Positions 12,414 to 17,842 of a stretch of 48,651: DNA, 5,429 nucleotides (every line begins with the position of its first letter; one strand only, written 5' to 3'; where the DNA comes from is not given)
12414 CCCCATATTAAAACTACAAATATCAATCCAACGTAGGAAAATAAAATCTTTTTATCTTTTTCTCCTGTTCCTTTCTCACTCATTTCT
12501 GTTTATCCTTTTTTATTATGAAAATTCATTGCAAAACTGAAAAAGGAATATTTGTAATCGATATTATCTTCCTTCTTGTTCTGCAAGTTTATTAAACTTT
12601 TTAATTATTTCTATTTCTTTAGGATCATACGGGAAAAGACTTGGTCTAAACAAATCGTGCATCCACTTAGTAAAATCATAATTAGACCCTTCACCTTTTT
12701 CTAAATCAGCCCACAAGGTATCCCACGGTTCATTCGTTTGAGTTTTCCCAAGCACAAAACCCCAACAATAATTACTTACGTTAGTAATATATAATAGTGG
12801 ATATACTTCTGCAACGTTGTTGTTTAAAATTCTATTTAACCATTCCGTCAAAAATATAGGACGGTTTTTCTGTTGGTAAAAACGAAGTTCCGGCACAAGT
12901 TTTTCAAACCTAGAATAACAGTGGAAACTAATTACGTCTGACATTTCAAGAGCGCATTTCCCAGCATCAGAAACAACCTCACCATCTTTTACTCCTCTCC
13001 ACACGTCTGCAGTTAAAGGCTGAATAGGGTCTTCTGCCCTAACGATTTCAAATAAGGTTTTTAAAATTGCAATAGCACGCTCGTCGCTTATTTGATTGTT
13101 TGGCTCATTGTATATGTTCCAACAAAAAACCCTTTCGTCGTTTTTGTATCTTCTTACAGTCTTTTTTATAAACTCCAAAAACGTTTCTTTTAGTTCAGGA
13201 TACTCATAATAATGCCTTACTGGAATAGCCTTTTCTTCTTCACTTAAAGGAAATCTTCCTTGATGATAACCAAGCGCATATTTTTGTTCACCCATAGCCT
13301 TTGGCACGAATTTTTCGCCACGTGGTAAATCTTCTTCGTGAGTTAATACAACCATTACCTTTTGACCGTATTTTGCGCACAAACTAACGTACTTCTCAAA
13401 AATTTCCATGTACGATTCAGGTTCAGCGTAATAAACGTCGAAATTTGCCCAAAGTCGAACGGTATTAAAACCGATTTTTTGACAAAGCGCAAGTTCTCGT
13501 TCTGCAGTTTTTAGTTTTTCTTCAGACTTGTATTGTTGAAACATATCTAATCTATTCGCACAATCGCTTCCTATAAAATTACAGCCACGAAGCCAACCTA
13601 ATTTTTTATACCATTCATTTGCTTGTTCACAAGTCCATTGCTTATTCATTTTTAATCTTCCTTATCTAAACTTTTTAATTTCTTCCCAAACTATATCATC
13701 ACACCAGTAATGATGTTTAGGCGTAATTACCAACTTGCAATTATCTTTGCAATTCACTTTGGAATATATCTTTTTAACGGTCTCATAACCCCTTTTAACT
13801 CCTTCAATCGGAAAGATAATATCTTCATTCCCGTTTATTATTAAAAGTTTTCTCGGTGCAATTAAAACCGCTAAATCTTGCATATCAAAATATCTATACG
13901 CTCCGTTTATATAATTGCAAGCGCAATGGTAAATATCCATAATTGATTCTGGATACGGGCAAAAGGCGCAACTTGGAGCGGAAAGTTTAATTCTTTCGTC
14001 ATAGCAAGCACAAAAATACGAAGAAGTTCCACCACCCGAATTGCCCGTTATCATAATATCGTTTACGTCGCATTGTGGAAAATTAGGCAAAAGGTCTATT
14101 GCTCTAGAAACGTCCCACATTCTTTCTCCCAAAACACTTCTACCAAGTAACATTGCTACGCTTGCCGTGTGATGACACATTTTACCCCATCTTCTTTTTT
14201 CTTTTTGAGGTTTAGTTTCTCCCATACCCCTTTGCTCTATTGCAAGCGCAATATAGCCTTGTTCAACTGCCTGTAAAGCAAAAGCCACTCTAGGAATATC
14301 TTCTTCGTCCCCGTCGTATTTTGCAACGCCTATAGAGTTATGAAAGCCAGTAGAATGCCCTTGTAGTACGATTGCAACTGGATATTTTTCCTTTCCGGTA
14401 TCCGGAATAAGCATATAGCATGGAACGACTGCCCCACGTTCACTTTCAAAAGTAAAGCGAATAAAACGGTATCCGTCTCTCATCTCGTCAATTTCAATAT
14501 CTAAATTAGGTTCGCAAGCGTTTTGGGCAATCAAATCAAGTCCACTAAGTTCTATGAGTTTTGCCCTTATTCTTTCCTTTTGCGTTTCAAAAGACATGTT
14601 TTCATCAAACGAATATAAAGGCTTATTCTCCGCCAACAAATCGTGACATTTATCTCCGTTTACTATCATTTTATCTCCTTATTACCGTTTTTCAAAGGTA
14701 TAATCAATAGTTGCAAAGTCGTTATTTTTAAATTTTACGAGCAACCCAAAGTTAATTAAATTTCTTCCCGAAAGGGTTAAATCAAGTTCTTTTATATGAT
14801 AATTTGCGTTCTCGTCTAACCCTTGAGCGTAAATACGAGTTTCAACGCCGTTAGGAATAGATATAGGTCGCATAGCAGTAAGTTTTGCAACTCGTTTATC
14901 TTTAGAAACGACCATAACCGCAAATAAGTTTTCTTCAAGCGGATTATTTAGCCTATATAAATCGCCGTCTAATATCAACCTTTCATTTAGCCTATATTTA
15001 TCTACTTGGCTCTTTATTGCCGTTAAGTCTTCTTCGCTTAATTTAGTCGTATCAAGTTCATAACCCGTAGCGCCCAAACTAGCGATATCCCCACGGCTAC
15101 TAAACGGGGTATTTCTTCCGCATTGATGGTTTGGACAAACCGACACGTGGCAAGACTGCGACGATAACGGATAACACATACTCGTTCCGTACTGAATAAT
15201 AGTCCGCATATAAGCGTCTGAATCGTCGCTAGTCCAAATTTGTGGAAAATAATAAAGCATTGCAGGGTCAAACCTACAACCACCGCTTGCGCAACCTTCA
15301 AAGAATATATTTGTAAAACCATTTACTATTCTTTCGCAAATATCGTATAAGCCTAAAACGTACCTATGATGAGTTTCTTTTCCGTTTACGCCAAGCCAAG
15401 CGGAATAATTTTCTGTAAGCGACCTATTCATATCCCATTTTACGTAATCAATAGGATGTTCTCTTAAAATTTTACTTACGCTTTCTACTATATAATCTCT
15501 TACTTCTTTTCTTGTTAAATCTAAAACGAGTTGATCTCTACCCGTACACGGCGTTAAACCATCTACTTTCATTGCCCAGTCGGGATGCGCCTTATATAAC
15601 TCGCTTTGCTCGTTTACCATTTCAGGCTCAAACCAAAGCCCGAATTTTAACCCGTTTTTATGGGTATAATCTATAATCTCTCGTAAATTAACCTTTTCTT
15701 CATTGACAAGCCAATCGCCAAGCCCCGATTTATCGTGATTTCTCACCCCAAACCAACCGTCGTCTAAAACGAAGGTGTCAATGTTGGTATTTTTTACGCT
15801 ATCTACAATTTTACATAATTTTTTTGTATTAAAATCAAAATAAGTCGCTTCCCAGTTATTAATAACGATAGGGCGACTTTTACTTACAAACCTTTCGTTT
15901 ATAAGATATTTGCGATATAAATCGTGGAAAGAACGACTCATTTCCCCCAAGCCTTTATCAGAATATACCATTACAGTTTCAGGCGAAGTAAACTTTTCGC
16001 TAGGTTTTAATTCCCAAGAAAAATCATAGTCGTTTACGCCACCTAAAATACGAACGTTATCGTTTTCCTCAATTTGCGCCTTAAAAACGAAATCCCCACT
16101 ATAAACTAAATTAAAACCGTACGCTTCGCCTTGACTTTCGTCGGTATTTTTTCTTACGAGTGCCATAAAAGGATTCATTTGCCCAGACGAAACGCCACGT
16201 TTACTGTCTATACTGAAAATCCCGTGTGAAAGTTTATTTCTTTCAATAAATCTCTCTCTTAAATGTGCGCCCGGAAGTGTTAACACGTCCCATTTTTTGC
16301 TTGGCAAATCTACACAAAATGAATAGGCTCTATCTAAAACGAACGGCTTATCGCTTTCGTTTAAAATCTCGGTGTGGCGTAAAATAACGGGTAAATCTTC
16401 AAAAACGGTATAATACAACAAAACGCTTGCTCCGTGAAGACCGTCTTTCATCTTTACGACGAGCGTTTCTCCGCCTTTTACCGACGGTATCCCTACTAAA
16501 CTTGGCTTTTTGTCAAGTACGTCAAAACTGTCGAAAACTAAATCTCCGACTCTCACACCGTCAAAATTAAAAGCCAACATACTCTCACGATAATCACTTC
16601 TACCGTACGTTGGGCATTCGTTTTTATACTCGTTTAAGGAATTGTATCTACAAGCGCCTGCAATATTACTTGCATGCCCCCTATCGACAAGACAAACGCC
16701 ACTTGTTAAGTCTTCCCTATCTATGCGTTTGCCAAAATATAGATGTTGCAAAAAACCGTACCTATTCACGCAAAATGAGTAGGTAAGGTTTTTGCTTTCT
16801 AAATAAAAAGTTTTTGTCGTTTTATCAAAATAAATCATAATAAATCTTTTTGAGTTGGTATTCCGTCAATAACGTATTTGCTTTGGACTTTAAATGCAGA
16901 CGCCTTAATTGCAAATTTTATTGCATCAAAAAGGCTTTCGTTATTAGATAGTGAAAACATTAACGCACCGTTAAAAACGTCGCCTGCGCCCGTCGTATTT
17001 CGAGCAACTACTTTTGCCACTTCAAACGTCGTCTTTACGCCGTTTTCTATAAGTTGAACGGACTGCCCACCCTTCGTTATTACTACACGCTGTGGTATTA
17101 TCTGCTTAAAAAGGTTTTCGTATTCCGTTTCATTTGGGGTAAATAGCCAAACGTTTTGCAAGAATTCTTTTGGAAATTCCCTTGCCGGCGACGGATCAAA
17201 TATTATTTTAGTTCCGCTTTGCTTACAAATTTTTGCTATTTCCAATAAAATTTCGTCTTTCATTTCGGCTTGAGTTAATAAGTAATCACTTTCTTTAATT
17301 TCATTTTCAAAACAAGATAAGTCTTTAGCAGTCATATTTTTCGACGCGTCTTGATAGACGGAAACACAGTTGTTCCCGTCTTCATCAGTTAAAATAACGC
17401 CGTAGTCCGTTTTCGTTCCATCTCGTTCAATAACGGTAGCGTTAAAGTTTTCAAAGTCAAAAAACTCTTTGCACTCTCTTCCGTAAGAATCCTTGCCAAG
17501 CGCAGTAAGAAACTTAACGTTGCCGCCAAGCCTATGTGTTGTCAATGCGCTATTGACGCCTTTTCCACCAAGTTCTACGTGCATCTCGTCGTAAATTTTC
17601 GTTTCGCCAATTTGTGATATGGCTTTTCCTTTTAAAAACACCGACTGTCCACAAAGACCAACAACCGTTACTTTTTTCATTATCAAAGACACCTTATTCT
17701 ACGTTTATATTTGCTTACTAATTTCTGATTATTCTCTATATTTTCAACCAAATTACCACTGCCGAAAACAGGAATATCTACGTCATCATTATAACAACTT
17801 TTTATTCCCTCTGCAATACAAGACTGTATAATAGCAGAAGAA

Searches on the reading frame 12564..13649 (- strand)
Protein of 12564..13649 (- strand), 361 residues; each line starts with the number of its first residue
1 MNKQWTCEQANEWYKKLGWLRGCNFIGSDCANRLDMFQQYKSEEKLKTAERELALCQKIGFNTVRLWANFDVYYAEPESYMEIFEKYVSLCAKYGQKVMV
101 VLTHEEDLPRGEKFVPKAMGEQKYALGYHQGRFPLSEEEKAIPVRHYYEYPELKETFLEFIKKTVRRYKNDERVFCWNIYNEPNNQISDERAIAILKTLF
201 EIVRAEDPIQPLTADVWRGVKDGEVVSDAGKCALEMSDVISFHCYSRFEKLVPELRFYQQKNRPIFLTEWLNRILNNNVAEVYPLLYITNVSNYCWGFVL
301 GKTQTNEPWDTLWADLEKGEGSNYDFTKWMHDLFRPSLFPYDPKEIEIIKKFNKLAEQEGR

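Call 38: search_protein_families(library=pfam, proteins=[window:12564-13649:-], max_evalue=0.00001)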
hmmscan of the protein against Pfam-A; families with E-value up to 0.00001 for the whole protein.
window:12564-13649:- (361 aa): 1 family
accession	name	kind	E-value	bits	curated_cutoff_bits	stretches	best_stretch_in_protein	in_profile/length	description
PF00150.24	Cellulase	-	1.8e-12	47.8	23.5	1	48-279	22-229/272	Cellulase (glycosyl hydrolase family 5)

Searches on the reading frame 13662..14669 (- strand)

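Call 39: search_protein_families(library=pfam, proteins=[window:13662-14669:-], max_evalue=0.00001)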
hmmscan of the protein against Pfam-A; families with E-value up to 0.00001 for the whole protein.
window:13662-14669:- (335 aa): 3 families
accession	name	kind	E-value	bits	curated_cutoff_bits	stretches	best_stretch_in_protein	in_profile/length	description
PF12715.13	Abhydrolase_7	-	6.9e-19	68.8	21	1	8-214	26-236/388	Abhydrolase family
PF22244.2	GCE_fung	-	5e-09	36.8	27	0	184-233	84-135/231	Glucuronyl esterase, fungi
PF05448.18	AXE1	-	1.3e-08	34.4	21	1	60-253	47-226/321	Acetyl xylan esterase (AXE1)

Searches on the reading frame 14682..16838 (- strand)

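Call 4: search_protein_families(library=pfam, proteins=[window:14682-16838:-], max_evalue=0.001)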
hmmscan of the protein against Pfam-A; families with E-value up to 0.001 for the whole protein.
window:14682-16838:- (718 aa): 6 families
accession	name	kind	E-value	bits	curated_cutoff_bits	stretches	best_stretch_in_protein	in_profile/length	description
PF02065.24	Melibiase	-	2.5e-140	467.8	27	1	283-622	2-344/347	Melibiase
PF16875.11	Glyco_hydro_36N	-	3.9e-73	246.5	27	1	28-278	1-253/253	Glycosyl hydrolase family 36 N-terminal domain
PF16874.11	Glyco_hydro_36C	-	9.8e-13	48.8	27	1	640-710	3-72/77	Glycosyl hydrolase family 36 C-terminal domain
PF02638.21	GHL10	-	3.2e-10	40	27.9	1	384-471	71-163/311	Glycosyl hydrolase-like 10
PF01055.32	Glyco_hydro_31_2nd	-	1.6e-07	31.4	23.5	1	337-479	20-165/328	Glycosyl hydrolases family 31 TIM-barrel domain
PF10566.15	Glyco_hydro_97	-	5.3e-05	23.2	32.5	1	335-423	30-114/275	Glycoside hydrolase 97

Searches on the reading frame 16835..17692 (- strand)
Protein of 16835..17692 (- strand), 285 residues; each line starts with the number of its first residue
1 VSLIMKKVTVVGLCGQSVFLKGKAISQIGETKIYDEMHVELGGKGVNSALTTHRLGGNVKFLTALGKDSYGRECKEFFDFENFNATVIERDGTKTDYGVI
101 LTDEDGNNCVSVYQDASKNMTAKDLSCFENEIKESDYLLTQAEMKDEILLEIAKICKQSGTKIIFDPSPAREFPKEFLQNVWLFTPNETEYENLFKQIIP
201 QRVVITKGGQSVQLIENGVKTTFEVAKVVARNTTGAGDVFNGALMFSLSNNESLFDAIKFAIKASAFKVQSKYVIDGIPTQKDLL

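Call 4: search_protein_families(library=pfam, proteins=[window:16835-17692:-], max_evalue=0.001)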
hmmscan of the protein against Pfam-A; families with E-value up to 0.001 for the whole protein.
window:16835-17692:- (285 aa): 2 families
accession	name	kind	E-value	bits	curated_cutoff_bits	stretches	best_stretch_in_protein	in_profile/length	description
PF00294.29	PfkB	-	4.9e-43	148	25.8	1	5-280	1-301/302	pfkB family carbohydrate kinase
PF08543.17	Phos_pyr_kin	-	4e-05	23.5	27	0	196-263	149-226/246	Phosphomethylpyrimidine kinase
